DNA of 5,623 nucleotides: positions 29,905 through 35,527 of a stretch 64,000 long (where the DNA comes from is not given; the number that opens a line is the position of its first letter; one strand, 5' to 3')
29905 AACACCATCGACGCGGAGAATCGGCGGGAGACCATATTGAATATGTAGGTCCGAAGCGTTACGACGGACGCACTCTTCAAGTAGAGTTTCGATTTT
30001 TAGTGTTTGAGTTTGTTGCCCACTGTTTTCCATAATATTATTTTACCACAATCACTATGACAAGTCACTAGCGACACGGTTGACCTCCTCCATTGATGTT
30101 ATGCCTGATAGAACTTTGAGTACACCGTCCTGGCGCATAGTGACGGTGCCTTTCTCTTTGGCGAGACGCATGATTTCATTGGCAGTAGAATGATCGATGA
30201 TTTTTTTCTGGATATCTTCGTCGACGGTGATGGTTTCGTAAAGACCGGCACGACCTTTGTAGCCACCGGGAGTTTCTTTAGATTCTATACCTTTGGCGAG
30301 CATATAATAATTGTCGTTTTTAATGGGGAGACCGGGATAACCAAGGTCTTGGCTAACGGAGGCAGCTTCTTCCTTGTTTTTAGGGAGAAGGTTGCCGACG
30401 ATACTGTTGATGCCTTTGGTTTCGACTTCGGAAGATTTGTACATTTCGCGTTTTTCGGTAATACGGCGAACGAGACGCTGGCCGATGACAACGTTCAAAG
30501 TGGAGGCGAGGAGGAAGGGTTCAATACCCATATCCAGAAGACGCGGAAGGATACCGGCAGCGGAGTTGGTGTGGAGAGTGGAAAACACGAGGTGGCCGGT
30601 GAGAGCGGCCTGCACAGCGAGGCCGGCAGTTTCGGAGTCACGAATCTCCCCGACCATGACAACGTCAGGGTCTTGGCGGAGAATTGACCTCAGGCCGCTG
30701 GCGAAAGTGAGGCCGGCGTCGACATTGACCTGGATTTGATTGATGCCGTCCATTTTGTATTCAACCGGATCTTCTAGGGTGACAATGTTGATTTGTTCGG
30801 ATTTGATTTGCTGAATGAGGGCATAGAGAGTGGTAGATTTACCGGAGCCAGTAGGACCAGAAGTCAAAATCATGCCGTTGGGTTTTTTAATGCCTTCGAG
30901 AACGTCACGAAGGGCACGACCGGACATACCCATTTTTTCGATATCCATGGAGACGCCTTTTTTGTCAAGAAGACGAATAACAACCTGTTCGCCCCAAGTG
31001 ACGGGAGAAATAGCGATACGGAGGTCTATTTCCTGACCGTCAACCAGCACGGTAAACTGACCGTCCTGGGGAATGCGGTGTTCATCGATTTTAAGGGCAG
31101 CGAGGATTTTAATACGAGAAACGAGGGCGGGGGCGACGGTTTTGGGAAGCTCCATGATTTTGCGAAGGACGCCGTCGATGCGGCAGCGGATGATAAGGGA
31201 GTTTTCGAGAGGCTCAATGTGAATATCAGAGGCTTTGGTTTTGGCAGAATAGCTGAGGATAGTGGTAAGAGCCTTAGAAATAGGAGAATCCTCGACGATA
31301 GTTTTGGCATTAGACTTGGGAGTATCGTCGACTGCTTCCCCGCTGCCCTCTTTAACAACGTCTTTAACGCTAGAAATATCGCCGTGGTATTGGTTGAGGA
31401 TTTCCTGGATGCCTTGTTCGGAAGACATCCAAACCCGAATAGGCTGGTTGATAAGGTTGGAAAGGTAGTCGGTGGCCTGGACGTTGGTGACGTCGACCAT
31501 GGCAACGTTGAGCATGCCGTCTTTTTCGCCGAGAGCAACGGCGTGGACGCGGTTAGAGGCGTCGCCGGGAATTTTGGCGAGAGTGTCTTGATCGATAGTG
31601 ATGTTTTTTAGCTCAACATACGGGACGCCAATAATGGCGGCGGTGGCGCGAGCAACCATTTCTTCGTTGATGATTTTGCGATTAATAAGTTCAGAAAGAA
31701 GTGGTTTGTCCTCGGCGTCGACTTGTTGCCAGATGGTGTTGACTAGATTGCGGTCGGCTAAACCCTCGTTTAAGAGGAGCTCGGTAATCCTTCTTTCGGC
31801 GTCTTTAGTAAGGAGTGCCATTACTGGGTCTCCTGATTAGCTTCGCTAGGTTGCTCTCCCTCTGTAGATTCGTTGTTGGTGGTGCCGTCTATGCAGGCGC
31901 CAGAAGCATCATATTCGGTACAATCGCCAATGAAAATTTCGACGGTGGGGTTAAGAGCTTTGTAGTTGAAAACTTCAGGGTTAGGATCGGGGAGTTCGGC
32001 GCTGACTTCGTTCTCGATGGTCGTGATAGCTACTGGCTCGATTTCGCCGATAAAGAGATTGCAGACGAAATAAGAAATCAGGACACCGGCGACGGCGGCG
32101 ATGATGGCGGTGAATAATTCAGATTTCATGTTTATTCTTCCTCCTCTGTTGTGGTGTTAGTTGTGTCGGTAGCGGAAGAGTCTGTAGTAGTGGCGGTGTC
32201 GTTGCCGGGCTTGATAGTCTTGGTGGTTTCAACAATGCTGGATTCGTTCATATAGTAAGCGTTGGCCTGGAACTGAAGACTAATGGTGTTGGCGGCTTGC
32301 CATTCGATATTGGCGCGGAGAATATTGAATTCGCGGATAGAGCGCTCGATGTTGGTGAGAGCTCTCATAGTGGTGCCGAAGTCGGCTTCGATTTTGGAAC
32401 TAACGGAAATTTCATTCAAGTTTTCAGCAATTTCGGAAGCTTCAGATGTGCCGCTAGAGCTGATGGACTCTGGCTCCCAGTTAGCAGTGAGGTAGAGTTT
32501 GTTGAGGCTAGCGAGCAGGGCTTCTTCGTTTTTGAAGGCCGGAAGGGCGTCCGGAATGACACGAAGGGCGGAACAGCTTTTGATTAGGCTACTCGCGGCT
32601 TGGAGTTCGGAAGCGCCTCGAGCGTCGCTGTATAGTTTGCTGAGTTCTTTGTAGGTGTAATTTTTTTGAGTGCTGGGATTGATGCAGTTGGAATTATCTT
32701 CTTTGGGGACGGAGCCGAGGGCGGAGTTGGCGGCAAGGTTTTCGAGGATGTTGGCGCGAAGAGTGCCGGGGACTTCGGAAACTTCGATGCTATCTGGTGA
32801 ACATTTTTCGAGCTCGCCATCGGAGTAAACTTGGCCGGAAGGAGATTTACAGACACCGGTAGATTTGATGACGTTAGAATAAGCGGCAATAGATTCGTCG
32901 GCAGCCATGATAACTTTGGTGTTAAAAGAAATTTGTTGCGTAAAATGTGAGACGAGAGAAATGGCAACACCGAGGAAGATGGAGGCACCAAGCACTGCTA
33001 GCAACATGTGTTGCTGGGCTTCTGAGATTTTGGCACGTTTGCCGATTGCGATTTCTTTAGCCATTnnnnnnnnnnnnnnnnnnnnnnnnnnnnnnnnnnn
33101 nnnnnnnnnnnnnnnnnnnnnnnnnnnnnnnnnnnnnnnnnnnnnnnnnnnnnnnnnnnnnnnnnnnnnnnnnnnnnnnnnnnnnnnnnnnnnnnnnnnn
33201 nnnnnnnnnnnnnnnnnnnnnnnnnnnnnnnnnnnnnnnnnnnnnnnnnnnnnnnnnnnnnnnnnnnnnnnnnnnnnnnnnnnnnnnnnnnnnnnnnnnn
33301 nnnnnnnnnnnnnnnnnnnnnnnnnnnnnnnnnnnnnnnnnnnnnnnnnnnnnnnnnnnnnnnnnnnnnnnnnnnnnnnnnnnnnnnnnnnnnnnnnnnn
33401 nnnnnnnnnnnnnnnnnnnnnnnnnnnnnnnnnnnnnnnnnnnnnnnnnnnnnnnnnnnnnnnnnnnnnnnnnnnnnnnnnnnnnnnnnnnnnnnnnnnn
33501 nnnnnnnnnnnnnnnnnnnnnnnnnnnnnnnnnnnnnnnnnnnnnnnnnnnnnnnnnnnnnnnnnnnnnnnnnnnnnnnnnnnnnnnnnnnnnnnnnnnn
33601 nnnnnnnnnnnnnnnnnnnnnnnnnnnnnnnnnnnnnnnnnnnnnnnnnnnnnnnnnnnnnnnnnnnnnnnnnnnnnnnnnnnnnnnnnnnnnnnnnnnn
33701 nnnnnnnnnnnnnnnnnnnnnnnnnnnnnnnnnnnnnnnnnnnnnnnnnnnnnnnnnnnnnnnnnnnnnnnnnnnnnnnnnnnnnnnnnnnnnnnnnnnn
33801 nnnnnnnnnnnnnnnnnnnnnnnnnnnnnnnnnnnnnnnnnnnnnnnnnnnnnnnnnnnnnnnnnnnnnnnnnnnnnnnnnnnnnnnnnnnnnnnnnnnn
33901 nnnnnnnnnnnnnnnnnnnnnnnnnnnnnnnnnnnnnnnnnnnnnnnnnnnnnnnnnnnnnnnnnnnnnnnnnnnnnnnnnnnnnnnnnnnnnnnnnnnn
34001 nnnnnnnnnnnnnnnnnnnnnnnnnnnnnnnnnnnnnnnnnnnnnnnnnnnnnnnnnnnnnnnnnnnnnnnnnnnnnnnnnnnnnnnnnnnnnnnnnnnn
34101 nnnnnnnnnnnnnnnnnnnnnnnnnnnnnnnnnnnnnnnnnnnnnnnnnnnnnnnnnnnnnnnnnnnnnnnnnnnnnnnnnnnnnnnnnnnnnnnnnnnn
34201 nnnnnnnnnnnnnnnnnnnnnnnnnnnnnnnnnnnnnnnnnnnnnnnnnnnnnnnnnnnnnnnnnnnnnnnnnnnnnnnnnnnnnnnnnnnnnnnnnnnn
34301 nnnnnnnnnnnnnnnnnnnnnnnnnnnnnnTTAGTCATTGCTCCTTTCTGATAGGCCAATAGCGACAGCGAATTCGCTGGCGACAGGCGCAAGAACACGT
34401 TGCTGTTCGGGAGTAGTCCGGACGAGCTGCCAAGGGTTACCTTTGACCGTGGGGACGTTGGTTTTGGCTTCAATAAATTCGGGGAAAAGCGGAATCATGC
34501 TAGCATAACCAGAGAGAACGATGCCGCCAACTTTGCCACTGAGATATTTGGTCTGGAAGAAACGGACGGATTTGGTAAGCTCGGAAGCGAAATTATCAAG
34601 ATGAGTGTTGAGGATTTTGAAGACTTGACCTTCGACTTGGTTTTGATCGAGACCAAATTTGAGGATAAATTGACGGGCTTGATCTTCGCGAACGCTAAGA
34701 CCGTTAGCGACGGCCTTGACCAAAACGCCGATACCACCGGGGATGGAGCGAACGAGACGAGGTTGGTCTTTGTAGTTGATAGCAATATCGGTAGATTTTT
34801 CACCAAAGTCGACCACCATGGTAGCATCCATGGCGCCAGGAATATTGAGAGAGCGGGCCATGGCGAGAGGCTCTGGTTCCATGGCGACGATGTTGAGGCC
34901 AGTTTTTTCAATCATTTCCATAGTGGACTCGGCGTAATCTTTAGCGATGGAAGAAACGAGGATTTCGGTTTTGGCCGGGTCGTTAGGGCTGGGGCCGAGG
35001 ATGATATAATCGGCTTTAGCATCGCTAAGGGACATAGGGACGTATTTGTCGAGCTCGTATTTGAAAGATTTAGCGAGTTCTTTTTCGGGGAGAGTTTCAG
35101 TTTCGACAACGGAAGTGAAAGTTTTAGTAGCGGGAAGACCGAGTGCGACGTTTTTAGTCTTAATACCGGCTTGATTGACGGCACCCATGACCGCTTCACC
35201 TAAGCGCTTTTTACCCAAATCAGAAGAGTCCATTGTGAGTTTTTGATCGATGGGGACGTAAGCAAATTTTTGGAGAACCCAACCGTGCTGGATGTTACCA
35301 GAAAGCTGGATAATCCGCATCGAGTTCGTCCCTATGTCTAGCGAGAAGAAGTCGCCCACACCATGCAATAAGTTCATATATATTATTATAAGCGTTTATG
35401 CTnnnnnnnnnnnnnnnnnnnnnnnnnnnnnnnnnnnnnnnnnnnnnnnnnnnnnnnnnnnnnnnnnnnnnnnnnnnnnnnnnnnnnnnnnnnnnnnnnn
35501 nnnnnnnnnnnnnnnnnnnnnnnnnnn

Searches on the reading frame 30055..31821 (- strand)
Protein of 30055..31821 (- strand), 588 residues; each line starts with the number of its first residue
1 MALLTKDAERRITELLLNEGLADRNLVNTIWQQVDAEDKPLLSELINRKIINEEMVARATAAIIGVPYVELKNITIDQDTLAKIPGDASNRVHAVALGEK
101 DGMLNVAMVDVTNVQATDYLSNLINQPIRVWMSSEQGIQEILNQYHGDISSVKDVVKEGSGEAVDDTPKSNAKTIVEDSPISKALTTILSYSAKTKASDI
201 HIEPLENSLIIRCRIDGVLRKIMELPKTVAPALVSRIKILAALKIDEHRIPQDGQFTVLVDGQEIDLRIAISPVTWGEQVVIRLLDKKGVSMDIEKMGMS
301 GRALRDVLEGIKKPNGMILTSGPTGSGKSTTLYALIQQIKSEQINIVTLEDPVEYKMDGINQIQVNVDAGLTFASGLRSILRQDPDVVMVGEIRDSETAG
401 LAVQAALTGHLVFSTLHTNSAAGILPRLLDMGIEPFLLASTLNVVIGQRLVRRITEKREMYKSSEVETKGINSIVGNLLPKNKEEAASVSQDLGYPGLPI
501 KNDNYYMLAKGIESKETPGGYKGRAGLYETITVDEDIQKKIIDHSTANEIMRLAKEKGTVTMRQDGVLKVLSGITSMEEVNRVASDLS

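Call 63: search_protein_families(library=pfam, proteins=[window:30055-31821:-], max_evalue=0.00001)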
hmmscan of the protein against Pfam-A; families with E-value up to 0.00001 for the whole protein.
window:30055-31821:- (588 aa): 2 families
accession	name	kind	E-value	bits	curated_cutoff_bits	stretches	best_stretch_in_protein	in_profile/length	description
PF00437.27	T2SSE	-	7.9e-123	410.2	24.9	1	177-582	4-370/370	Type II/IV secretion system protein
PF05157.20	MshEN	-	8e-11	42.2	23.1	1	65-147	2-85/90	MshEN domain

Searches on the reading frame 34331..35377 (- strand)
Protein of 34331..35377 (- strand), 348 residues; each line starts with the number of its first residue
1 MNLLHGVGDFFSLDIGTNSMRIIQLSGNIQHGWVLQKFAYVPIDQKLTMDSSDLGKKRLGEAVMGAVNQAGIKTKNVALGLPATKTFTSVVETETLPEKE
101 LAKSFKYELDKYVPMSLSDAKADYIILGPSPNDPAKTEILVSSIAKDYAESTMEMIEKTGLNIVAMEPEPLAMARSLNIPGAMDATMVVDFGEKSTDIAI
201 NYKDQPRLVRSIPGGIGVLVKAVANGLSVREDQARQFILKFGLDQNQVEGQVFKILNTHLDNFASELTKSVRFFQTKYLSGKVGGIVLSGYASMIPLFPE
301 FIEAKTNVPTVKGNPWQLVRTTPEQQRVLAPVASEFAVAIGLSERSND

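Call 23: search_protein_families(library=pfam, proteins=[window:34331-35377:-], max_evalue=0.001)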
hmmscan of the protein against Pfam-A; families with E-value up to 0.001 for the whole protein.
window:34331-35377:- (348 aa): 3 families
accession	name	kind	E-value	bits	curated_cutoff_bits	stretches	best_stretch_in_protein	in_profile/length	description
PF11104.14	PilM_2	-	6.1e-36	124.5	27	1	13-346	2-339/340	Type IV pilus assembly protein PilM;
PF14450.12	FtsA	-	0.00022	22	31.8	0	187-315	1-112/127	Cell division protein FtsA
PF25216.1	Volactin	-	0.00023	21.2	35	0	189-272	171-255/321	Volactin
